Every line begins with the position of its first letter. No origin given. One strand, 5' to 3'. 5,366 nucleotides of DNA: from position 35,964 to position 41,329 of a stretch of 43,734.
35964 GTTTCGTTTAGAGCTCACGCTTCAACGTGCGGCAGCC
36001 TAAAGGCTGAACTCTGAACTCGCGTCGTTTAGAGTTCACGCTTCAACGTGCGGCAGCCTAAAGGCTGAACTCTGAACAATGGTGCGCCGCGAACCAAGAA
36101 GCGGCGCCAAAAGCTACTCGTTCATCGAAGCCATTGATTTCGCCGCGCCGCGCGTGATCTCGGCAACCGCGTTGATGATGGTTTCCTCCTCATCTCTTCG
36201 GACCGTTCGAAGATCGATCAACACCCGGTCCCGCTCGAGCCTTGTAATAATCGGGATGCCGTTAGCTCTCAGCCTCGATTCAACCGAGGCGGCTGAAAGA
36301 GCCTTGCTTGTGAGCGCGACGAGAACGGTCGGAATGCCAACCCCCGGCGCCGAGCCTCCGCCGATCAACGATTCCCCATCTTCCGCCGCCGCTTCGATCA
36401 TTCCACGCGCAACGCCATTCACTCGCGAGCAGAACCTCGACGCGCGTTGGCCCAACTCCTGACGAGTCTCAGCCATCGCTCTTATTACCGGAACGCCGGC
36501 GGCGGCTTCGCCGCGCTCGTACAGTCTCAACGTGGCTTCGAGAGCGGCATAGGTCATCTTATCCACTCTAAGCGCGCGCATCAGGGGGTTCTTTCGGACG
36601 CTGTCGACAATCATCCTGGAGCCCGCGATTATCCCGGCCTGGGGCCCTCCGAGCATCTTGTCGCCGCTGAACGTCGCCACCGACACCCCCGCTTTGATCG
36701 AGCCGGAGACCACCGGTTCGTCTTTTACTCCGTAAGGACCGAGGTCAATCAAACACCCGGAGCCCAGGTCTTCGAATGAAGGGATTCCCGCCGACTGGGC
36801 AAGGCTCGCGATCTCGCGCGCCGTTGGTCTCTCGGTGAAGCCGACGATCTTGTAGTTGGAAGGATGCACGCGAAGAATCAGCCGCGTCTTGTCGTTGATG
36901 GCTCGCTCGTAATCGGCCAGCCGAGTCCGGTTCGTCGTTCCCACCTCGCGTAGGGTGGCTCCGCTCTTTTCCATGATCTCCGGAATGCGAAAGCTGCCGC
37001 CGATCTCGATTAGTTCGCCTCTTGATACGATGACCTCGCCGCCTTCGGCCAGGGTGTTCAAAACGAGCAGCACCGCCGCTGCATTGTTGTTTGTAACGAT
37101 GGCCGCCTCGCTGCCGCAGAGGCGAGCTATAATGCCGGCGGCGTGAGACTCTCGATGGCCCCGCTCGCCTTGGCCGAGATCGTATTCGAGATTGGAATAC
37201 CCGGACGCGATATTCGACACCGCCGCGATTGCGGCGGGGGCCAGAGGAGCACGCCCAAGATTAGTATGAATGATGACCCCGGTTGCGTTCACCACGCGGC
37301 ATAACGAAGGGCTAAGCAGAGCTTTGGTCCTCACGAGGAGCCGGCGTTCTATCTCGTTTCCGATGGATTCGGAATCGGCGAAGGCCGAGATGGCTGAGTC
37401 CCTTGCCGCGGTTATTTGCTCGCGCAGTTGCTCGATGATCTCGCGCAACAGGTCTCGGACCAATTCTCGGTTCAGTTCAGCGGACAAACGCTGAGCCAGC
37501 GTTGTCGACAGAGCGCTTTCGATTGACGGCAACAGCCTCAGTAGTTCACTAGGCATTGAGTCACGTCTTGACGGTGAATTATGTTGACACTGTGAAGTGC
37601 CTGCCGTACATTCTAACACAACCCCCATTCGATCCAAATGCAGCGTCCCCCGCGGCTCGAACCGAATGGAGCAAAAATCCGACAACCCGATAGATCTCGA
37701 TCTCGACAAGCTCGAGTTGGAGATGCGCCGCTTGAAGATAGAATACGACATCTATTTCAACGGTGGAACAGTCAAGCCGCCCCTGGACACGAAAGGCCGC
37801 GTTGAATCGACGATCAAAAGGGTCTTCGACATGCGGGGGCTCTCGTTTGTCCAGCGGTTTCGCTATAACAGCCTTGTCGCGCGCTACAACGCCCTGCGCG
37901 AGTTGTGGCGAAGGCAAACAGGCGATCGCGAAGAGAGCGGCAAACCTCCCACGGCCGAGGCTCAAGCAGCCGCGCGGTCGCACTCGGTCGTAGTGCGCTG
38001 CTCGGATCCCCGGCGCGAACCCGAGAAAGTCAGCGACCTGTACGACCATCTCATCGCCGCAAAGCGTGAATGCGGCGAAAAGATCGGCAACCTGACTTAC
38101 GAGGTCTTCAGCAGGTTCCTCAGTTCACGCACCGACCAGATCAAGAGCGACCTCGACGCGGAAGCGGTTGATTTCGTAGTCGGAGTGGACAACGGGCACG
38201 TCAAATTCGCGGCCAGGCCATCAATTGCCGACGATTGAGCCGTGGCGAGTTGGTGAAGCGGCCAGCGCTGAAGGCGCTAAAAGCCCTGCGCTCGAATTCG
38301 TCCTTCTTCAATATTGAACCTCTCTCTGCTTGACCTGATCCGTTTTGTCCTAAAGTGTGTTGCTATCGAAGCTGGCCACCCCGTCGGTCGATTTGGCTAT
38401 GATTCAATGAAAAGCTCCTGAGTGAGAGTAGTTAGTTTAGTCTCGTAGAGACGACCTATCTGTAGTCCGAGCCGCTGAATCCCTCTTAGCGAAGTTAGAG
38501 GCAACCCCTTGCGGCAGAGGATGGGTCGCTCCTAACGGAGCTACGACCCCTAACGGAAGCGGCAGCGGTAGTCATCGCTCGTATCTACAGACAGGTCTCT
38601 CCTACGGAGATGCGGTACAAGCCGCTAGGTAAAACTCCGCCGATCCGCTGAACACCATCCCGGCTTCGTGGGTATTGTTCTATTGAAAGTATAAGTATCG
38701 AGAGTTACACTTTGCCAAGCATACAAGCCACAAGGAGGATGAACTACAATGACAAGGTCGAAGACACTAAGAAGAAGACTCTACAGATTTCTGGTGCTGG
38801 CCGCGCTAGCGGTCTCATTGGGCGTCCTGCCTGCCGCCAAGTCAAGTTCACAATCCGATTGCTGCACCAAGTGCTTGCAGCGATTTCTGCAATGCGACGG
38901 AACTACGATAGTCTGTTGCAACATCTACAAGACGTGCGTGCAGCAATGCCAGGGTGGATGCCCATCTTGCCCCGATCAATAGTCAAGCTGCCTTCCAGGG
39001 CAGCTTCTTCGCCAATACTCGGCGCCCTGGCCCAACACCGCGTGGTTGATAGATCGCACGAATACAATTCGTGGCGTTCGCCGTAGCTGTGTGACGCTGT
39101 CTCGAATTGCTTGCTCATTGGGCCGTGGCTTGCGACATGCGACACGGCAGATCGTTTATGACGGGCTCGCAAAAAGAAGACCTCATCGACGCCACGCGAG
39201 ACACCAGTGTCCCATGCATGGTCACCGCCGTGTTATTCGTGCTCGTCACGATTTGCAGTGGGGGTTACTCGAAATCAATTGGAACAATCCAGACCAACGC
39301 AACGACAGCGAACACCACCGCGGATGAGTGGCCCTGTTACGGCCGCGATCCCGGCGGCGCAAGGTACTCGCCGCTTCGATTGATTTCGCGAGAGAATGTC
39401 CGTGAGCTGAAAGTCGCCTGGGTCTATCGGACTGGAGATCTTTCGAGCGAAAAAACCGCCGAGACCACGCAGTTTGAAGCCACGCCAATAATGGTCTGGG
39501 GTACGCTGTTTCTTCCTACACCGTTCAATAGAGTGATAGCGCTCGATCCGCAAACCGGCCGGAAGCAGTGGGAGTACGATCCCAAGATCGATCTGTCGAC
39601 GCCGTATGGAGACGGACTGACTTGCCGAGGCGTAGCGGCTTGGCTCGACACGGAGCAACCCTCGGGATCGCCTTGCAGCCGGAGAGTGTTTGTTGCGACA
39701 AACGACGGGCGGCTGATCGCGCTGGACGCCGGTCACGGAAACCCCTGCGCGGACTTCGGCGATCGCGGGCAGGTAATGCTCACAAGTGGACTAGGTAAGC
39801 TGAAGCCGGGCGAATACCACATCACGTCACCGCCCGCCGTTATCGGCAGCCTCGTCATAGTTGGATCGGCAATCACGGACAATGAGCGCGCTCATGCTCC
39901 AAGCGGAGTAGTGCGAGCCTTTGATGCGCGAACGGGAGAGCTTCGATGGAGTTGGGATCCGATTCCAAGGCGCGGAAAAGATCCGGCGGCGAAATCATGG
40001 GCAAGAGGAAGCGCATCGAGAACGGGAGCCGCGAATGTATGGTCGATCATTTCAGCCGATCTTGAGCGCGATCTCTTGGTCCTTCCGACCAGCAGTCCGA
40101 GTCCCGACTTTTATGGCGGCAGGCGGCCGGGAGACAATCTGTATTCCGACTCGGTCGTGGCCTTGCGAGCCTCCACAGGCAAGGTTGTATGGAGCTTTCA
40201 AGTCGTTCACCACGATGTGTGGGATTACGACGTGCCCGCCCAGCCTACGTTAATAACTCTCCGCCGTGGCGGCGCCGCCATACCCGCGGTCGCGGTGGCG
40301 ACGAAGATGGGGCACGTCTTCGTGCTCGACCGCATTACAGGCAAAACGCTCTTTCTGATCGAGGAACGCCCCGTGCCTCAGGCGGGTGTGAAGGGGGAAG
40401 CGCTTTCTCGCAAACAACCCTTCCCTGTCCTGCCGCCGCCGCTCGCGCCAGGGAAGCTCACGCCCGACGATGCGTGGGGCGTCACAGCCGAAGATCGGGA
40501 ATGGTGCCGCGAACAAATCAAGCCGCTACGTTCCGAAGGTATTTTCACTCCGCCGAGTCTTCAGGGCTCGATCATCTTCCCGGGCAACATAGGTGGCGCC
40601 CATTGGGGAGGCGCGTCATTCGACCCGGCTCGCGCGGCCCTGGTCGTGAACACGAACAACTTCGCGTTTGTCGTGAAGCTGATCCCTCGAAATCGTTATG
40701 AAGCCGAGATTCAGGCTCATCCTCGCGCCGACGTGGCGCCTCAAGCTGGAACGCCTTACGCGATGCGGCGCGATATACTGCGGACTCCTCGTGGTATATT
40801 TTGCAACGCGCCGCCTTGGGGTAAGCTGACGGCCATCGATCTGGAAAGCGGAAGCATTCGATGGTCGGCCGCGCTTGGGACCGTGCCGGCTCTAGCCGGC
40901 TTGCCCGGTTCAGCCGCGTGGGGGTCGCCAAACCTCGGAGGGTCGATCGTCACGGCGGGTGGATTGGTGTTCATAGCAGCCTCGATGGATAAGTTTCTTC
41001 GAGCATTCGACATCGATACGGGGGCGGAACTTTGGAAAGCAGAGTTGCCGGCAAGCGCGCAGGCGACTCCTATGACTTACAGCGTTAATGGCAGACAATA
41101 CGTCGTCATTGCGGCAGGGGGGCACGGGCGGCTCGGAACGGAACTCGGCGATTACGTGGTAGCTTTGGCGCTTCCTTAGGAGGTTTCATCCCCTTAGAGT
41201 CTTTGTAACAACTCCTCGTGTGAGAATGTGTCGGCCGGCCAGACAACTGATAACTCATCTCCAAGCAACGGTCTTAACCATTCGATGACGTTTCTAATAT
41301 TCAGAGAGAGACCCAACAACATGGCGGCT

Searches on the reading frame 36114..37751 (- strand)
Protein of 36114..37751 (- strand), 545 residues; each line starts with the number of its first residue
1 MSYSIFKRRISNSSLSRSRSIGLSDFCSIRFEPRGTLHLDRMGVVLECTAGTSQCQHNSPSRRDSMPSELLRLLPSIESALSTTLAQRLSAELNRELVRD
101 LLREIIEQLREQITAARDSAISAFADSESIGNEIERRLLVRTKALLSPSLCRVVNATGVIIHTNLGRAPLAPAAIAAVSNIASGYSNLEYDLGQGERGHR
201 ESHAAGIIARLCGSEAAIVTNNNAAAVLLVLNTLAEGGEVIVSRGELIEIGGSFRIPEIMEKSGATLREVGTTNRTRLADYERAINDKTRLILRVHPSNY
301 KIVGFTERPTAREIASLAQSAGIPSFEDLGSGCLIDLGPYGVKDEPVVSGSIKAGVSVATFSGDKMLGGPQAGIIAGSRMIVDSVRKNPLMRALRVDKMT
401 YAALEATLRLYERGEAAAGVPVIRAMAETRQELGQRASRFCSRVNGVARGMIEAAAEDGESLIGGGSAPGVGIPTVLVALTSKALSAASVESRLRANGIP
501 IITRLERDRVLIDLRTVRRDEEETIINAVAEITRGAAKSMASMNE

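Call 27: search_protein_families(library=pfam, proteins=[window:36114-37751:-], max_evalue=0.001)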
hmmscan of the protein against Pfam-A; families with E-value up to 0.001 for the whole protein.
window:36114-37751:- (545 aa): 3 families
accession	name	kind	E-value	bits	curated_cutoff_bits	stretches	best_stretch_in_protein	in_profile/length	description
PF03841.19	SelA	-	1.5e-137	459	22.8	1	153-517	1-366/367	L-seryl-tRNA selenium transferase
PF12390.13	Se-cys_synth_N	-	6.8e-05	23.3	22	1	71-110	1-40/40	Selenocysteine synthase N terminal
PF01053.26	Cys_Met_Meta_PP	-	0.00081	18.5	27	0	208-301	61-150/381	Cys/Met metabolism PLP-dependent enzyme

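Call 100: list_cluster_members(proteins=[window:36117-37751:-, window:15350-16555:-, window:6479-8554:+, window:31365-32795:+])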
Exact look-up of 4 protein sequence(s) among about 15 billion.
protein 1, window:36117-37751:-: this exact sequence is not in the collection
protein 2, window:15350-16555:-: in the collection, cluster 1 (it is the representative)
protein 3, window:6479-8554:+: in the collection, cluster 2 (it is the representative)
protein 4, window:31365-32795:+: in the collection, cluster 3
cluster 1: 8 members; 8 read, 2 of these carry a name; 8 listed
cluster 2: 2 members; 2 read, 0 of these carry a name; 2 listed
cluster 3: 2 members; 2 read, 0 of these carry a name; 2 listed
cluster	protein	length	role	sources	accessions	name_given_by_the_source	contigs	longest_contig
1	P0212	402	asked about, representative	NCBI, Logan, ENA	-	-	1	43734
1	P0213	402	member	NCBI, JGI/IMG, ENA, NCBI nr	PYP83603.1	MAG: type IV pili twitching motility protein PilT [Blastocatellia bacterium AA13]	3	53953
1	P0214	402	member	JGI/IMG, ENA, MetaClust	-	\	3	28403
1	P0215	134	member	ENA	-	-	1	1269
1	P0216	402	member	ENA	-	-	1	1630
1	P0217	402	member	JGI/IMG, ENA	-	-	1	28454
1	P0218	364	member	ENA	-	-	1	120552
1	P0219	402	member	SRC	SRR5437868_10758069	-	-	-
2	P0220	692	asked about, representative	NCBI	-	-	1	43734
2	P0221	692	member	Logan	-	-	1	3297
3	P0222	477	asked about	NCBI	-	-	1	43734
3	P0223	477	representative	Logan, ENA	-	-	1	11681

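Call 102: find_encoding_contigs(protein=P0223, flank=10000, max_places=3)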
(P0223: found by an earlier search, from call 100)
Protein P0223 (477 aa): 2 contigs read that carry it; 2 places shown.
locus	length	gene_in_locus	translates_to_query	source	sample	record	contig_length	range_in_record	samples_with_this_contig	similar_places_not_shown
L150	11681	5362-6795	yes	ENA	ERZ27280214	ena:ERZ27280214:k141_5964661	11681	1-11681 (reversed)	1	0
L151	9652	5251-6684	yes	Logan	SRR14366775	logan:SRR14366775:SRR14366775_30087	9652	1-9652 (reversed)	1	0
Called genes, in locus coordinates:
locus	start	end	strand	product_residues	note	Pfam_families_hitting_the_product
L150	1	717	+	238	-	?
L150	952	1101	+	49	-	-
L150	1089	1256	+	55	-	-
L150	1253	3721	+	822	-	PF12704:MacB_PCD, PF02687:FtsX, PF12704:MacB_PCD, PF02687:FtsX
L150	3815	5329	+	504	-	PF04055:Radical_SAM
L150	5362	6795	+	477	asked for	PF01523:PmbA_TldD_1st, PF19290:PmbA_TldD_2nd, PF19289:PmbA_TldD_3rd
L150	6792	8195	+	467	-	PF01523:PmbA_TldD_1st, PF19290:PmbA_TldD_2nd, PF19289:PmbA_TldD_3rd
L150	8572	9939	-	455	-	-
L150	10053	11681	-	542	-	?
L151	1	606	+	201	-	?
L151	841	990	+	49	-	-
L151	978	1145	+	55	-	-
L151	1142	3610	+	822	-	PF12704:MacB_PCD, PF02687:FtsX, PF12704:MacB_PCD, PF02687:FtsX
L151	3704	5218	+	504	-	PF04055:Radical_SAM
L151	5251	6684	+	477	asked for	PF01523:PmbA_TldD_1st, PF19290:PmbA_TldD_2nd, PF19289:PmbA_TldD_3rd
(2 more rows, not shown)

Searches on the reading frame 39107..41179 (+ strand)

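Call 27: search_protein_families(library=pfam, proteins=[window:39107-41179:+], max_evalue=0.001)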
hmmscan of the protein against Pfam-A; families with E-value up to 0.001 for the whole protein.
window:39107-41179:+ (690 aa): 3 families
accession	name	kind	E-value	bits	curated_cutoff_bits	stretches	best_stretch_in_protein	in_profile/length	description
PF01011.28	PQQ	-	2.1e-234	780.1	26.7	1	75-666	1-595/595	Glucose/ethanol/alcohol dehydrogenase, beta-propeller domain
PF13360.13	PQQ_2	-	5.1e-19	69.3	27.6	2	572-672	3-83/233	Outer membrane protein assembly factor BamB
PF13570.13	Beta-prop_ACSF4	-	8.8e-08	32.3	133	0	615-669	99-151/329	Beta-alanine-activating enzyme, beta-propeller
